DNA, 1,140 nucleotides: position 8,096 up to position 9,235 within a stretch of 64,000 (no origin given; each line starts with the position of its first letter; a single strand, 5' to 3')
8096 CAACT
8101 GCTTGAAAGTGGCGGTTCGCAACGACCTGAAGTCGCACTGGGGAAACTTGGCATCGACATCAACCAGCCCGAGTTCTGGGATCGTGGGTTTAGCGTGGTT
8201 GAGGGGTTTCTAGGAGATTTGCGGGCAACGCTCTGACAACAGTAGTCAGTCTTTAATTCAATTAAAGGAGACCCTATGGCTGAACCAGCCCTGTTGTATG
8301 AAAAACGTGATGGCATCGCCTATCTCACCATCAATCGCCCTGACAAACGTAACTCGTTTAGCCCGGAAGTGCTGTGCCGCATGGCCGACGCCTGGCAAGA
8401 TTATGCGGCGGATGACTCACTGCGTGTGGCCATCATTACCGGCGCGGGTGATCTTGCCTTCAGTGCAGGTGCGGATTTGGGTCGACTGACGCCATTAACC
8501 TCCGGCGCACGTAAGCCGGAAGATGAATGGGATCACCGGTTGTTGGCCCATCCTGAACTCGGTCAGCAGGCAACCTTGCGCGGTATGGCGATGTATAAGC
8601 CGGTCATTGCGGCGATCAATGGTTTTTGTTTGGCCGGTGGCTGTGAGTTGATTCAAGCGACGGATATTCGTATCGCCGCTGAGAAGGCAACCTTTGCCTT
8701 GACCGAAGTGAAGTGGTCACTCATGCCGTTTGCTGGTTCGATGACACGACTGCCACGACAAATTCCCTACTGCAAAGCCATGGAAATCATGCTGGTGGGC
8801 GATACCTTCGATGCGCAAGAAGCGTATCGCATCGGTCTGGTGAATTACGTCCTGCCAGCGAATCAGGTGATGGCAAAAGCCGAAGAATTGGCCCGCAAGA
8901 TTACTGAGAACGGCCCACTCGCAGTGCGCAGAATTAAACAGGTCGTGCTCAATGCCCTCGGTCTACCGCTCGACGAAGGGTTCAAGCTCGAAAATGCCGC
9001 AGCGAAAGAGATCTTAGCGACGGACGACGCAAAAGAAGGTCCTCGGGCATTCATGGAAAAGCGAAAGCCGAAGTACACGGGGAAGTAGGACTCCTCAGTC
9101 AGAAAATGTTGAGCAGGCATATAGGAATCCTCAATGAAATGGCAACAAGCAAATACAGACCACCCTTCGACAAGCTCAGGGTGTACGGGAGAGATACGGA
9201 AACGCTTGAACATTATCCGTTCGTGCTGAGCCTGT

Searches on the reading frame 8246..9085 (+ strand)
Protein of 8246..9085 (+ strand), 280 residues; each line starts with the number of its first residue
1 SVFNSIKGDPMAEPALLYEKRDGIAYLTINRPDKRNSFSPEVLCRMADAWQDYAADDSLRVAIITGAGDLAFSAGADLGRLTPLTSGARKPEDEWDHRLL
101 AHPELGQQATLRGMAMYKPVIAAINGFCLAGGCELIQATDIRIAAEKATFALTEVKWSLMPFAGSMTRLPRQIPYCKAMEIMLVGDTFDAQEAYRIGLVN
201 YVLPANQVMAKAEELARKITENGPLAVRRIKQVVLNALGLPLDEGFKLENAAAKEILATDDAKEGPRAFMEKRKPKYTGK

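Call 52: search_protein_families(library=ncbifam, proteins=[window:8246-9085:+], max_evalue=0.00001)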
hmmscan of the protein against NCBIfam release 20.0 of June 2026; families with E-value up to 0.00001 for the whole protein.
window:8246-9085:+ (280 aa): 72 families (the best 25 are shown)
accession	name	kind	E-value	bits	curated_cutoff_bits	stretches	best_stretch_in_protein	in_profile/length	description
NF051848.1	EnCoAHydtEchA19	equivalog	2.4e-87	292.7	400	1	17-280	3-258/258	enoyl-CoA hydratase EchA19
NF005864.0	PRK07799.1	equivalog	1.9e-81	273.2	316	1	12-279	6-265/266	crotonase/enoyl-CoA hydratase family protein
NF006100.0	PRK08252.1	subfamily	1.9e-66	224.3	282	1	14-280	3-254/254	crotonase/enoyl-CoA hydratase family protein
NF042430.2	EnCoAhydt_DpgD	equivalog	1.6e-65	221.1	400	1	18-279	1-257/258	enoyl-CoA-hydratase DpgD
NF005802.0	PRK07657.1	equivalog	7.4e-60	202.7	363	1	20-280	10-260/260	enoyl-CoA hydratase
NF004634.0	PRK05980.1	equivalog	7.4e-60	202.5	375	1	16-279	5-262/263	crotonase/enoyl-CoA hydratase family protein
NF006007.0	PRK08138.1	subfamily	1.9e-59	201.2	355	1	18-280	12-261/261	enoyl-CoA hydratase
NF004475.0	PRK05809.1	subfamily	7.7e-58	196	394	1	16-279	6-259/260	short-chain-enoyl-CoA hydratase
NF005126.0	PRK06563.1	subfamily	1.7e-56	191.5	261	1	14-280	7-263/263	crotonase/enoyl-CoA hydratase family protein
NF004517.0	PRK05862.1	equivalog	1.6e-52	178.6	396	1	11-278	1-255/257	enoyl-CoA hydratase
NF007239.0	PRK09674.1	equivalog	1.9e-52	178.3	371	1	15-280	5-257/257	2,3-dehydroadipyl-CoA hydratase PaaF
NF004781.0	PRK06127.1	subfamily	3.6e-52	177.6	291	1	12-280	9-269/269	enoyl-CoA hydratase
NF006109.0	PRK08260.1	subfamily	2.6e-50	171.4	320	1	16-279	6-277/296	enoyl-CoA hydratase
NF005803.0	PRK07658.1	equivalog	6.7e-50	169.9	313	1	17-280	5-257/257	enoyl-CoA hydratase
NF006008.0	PRK08139.1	equivalog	2.5e-49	168.2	313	1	11-279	8-265/266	enoyl-CoA hydratase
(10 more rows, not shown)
